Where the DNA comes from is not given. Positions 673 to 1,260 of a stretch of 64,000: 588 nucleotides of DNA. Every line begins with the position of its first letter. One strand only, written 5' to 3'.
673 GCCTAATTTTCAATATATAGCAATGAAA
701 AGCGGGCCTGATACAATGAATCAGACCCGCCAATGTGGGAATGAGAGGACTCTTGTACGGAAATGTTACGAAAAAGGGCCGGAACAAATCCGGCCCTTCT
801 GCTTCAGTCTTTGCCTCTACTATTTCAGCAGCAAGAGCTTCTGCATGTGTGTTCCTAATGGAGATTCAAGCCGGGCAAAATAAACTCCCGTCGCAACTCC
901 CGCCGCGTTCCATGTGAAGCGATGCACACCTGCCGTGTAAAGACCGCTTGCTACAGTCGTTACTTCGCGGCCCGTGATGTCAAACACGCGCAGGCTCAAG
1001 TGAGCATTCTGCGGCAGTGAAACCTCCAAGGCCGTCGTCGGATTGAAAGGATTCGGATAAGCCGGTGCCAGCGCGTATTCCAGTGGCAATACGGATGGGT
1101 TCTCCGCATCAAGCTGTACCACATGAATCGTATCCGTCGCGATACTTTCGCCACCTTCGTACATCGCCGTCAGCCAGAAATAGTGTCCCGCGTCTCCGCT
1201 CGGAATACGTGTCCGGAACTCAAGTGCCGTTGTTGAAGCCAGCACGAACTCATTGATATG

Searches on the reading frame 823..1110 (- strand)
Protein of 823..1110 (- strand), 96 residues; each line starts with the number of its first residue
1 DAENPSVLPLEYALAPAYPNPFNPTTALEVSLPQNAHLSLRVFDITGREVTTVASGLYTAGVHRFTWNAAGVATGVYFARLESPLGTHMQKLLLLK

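Call 18: find_homologous_proteins(query=window:823-1110:-, max_evalue=0.001)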
Query seq(96 aa) (96 aa): 15 proteins with E <= 0.001 among 18 candidates.
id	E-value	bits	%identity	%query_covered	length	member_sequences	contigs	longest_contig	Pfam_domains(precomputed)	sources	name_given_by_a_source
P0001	2.8e-41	157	74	100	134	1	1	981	PF18962.8,PF13860.13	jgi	jgi:hypothetical protein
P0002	1.2e-21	95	48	99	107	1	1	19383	PF18962.8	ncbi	-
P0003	2.5e-19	87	51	77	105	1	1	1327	PF18962.8,PF13860.13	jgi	jgi:hypothetical protein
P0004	4.5e-17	80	45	97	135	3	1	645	PF18962.8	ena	-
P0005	1.2e-16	79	46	97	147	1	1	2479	PF18962.8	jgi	jgi:hypothetical protein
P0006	9.7e-15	72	43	92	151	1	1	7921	PF18962.8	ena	-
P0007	2.1e-14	71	44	83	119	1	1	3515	PF18962.8,PF13860.13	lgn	-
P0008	3.9e-14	71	47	90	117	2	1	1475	PF18962.8,PF13860.13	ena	-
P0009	4.2e-14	70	44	83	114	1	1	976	PF18962.8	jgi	jgi:hypothetical protein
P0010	3.7e-13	67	43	99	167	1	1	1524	PF18962.8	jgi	jgi:hypothetical protein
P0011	9.9e-13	66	45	100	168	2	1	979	PF18962.8,PF13860.13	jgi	jgi:hypothetical protein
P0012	1.0e-12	66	39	93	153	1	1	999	PF18962.8,PF13860.13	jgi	jgi:hypothetical protein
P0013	3.2e-12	64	41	95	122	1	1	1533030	PF18962.8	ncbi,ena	-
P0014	2.5e-11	62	40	92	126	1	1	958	PF13585.13,PF18962.8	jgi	jgi:hypothetical protein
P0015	1.4e-10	59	39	98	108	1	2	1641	PF18962.8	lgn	-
